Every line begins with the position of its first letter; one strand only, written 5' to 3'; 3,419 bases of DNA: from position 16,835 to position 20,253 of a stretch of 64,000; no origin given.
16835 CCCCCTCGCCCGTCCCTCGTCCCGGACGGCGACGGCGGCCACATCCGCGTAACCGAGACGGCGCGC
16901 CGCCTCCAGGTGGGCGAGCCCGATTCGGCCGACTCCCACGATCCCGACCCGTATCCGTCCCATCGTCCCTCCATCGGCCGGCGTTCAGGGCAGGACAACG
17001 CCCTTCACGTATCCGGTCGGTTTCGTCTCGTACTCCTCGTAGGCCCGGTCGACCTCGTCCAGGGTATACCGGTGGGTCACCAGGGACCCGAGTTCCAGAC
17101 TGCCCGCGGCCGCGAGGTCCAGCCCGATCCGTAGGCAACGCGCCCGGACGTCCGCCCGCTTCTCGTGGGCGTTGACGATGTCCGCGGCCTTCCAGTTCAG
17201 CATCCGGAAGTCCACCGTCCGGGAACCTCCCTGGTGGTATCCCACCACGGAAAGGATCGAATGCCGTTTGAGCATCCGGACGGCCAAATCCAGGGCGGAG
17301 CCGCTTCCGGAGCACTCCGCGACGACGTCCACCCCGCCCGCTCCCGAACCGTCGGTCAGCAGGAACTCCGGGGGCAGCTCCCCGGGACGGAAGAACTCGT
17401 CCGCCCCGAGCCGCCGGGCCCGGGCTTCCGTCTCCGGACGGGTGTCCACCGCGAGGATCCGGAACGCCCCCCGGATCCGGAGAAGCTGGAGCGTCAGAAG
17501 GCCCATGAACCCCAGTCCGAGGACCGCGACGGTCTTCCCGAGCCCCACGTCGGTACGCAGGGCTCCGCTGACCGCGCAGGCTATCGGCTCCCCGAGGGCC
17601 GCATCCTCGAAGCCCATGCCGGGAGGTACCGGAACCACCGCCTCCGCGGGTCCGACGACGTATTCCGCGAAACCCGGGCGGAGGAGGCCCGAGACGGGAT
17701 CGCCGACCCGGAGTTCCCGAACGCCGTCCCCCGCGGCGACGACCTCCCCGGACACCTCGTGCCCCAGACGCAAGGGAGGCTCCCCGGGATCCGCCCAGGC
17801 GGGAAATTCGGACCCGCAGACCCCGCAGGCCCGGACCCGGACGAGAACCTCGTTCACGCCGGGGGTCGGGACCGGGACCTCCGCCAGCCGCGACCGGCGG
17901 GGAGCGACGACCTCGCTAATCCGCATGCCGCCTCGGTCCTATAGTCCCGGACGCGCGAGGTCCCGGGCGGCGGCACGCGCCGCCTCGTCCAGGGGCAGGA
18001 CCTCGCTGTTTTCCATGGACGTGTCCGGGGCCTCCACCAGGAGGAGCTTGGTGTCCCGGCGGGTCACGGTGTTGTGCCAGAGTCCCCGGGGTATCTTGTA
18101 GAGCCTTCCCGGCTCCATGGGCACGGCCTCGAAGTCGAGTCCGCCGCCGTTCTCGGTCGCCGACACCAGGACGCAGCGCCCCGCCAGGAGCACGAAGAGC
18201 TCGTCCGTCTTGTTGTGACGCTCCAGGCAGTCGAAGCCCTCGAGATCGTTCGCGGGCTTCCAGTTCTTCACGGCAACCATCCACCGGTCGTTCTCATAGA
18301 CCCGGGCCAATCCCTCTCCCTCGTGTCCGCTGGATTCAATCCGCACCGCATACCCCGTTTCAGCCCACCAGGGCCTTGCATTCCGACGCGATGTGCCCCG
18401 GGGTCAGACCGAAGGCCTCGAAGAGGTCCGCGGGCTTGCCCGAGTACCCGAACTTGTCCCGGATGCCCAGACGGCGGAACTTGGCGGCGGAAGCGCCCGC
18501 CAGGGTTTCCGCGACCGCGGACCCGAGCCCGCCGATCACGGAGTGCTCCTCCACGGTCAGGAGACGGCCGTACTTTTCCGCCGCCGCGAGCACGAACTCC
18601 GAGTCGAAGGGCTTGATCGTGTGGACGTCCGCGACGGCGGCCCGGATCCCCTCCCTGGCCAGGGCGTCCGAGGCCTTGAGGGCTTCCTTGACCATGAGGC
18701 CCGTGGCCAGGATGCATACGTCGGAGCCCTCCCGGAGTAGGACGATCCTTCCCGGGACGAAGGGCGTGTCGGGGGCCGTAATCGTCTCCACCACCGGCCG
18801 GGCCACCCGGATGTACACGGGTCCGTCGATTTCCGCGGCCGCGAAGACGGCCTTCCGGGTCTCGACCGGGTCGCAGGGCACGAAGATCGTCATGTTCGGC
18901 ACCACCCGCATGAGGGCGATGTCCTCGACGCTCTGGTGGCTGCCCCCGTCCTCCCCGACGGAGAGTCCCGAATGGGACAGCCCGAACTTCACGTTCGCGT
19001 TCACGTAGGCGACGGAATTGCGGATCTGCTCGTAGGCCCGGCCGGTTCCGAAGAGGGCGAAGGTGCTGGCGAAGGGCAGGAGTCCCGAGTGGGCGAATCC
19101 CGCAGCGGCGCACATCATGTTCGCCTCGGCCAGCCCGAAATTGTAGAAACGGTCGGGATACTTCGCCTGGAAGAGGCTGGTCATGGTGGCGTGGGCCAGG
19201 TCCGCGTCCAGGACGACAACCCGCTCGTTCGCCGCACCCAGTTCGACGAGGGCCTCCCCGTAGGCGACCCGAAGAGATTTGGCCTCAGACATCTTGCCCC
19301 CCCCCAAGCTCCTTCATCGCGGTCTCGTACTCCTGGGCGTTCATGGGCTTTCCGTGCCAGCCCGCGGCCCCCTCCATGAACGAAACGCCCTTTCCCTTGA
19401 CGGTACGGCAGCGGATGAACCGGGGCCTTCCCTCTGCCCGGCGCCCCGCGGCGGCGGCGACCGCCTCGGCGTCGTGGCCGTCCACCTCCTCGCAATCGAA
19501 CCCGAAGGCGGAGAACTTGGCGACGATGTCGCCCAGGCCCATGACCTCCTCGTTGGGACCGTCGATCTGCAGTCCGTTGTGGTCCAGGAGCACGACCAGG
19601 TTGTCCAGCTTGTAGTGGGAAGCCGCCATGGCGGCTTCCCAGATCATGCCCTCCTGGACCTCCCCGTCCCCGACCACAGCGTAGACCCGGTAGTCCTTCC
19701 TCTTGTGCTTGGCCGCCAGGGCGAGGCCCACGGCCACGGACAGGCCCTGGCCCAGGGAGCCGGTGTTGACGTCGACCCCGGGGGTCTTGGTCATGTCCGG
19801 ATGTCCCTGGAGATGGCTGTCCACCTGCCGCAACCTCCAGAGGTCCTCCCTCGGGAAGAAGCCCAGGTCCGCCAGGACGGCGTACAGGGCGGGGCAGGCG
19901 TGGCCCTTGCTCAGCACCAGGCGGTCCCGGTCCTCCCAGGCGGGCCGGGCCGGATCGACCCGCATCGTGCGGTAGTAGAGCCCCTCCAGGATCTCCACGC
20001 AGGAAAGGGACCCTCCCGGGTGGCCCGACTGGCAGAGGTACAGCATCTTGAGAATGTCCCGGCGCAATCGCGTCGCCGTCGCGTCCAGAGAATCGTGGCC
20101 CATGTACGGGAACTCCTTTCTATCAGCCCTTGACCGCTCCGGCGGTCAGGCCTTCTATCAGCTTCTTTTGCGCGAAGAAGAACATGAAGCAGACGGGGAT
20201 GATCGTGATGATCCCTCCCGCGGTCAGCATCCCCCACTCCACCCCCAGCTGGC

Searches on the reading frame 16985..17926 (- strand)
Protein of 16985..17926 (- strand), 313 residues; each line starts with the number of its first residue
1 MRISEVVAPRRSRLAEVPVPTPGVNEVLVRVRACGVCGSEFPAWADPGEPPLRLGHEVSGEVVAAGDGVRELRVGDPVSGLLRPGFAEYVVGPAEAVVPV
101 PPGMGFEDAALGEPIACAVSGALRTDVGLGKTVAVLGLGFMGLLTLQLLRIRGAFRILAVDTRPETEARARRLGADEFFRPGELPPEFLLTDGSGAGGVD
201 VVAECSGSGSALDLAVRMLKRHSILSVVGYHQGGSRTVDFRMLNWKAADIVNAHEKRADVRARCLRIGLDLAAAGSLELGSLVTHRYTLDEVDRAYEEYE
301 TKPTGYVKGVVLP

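Call 61: search_protein_families(library=pfam, proteins=[window:16985-17926:-], max_evalue=0.00001)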
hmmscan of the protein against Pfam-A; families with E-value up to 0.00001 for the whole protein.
window:16985-17926:- (313 aa): 3 families
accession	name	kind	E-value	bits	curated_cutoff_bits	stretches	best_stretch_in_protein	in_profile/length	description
PF08240.17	ADH_N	-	2e-15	57.3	23.5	1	25-101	3-103/104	Alcohol dehydrogenase GroES-like domain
PF00107.32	ADH_zinc_N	-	2.9e-14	53.6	31.8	1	142-248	3-107/129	Zinc-binding dehydrogenase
PF16912.11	Glu_dehyd_C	-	7e-09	35.9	34.9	1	131-301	32-203/211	Glucose dehydrogenase C-terminus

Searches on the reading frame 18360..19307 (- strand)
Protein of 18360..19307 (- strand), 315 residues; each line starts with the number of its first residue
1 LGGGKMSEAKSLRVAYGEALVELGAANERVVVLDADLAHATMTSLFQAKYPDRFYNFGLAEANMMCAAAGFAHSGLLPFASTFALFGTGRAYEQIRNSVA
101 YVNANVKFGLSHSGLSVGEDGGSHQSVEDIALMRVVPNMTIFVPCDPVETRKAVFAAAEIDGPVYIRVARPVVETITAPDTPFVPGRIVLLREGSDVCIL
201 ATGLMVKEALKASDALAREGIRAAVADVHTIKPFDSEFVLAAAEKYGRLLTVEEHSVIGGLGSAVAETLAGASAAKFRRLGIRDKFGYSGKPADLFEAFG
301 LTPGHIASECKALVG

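Call 61: search_protein_families(library=pfam, proteins=[window:18360-19307:-], max_evalue=0.00001)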
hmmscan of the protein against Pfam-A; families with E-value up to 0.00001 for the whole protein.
window:18360-19307:- (315 aa): 3 families
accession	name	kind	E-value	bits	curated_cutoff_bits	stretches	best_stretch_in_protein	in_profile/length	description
PF02779.29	Transket_pyr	-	3.5e-43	147.7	27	1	11-171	4-170/174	Transketolase, pyrimidine binding domain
PF02780.25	Transketolase_C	-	2.4e-34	118.3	25.9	1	186-306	1-124/124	Transketolase, C-terminal domain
PF22613.1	Transketolase_C_1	-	7.4e-08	33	27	1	194-302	11-113/113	Transketolase-like TK C-terminal domain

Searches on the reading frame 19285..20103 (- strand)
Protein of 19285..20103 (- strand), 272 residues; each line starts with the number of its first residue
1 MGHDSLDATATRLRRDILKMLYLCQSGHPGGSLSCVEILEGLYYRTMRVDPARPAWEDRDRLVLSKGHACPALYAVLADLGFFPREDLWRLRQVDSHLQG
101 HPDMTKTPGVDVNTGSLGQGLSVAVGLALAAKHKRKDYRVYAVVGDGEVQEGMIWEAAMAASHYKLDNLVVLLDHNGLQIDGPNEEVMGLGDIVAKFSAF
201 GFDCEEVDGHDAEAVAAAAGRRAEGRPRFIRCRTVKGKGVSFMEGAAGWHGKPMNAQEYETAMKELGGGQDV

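Call 61: search_protein_families(library=pfam, proteins=[window:19285-20103:-], max_evalue=0.00001)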
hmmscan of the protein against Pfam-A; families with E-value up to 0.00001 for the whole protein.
window:19285-20103:- (272 aa): 5 families
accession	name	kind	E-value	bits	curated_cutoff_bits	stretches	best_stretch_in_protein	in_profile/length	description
PF00456.26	Transketolase_N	-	2.5e-60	204.7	22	1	24-267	20-276/334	Transketolase, thiamine diphosphate binding domain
PF13292.11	DXP_synthase_N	-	7.1e-14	52.2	21.2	1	3-181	15-176/274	1-deoxy-D-xylulose-5-phosphate synthase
PF02775.26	TPP_enzyme_C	-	6.6e-08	32.9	21.9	1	114-221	27-122/151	Thiamine pyrophosphate enzyme, C-terminal TPP binding domain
PF00676.26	E1_dh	-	2.4e-07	30.5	22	1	114-221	100-206/300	Dehydrogenase E1 component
PF09364.15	XFP_N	-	3.7e-06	26.5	23.7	0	105-216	130-241/364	XFP N-terminal domain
